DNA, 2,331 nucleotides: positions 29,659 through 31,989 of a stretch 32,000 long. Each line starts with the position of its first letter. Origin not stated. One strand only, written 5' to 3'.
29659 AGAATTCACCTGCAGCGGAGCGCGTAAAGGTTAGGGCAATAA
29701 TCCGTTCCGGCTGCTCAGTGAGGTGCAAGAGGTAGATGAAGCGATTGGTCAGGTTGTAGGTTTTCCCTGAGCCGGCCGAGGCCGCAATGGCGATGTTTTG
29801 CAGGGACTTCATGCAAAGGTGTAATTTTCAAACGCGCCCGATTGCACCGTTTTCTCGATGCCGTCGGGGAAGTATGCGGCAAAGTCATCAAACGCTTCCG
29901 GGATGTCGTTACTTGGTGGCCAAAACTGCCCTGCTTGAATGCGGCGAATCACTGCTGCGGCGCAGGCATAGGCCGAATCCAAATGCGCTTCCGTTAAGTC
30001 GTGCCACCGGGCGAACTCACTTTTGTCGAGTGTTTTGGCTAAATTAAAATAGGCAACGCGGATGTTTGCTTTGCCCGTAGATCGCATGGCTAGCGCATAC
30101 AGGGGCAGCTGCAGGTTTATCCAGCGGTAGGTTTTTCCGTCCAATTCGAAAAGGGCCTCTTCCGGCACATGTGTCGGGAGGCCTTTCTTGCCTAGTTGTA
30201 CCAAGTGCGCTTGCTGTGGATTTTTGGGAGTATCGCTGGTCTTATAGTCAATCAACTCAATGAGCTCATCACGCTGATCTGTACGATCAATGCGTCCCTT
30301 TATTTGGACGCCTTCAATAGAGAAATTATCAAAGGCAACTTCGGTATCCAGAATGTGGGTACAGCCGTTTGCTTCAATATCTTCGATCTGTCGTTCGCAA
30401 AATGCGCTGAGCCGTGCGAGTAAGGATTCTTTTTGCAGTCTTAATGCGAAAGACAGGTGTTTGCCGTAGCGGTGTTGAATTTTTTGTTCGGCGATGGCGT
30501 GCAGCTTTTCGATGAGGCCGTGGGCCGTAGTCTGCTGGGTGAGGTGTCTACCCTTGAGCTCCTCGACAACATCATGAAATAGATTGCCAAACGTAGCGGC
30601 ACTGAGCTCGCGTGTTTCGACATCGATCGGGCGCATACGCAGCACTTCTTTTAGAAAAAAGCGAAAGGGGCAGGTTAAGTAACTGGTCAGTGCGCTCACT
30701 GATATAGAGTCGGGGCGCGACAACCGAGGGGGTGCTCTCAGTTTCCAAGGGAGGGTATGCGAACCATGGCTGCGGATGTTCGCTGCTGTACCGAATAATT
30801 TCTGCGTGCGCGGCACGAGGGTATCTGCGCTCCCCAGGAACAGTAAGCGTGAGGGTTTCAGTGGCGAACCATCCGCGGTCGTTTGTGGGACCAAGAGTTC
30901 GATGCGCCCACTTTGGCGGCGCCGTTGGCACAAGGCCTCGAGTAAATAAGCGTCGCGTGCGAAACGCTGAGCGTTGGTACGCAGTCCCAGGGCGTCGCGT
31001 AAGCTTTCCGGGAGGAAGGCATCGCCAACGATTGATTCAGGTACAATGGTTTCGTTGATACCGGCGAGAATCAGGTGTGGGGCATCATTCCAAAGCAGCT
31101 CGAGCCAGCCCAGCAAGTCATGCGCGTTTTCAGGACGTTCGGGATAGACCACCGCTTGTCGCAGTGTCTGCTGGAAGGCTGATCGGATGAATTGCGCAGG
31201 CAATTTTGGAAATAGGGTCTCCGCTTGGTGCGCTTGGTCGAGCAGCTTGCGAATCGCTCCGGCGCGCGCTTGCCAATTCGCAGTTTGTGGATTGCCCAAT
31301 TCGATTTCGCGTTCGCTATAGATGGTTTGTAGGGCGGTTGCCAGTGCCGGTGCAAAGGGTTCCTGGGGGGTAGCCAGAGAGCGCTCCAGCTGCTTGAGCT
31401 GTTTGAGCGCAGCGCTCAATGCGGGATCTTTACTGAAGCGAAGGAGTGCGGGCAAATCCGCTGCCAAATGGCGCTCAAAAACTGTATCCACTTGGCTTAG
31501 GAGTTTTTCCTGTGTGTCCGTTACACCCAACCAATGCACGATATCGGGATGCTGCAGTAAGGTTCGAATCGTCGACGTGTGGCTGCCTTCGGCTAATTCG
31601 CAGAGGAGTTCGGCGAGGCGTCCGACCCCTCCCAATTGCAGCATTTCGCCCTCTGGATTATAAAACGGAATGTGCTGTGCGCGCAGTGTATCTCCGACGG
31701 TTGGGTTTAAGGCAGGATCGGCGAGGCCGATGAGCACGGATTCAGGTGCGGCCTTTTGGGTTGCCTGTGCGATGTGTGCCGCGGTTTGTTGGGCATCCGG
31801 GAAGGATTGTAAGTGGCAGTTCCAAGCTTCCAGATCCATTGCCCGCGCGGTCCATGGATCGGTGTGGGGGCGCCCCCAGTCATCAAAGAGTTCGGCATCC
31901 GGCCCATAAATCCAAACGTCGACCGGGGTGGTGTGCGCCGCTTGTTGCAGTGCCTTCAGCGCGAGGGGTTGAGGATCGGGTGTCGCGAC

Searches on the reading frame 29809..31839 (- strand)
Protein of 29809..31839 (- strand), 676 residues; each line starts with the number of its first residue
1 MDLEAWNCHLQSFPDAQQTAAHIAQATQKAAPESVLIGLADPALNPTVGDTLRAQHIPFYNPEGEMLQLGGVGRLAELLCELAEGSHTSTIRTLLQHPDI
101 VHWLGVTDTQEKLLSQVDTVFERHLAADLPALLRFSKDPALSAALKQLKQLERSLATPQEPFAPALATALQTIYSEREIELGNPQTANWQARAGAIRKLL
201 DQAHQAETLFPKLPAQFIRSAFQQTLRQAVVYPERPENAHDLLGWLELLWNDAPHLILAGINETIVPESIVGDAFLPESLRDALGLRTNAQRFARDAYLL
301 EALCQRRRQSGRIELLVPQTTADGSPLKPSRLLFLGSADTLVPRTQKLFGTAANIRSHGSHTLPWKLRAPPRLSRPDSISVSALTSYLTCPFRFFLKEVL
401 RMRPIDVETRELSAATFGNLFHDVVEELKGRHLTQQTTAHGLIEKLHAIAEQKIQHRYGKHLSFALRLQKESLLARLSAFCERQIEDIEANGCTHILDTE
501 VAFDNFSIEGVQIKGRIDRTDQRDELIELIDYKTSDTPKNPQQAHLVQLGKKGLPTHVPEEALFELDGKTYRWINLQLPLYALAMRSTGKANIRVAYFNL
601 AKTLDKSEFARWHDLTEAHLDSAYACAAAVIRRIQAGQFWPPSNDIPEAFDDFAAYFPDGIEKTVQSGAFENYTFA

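Call 25: search_protein_families(library=pfam, proteins=[window:29809-31839:-], max_evalue=0.0001)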
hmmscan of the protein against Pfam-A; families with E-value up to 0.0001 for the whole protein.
window:29809-31839:- (676 aa): 1 family
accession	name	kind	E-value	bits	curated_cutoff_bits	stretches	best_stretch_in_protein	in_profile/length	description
PF12705.13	PDDEXK_1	-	1.9e-31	110.3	22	1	378-639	1-229/247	PD-(D/E)XK nuclease superfamily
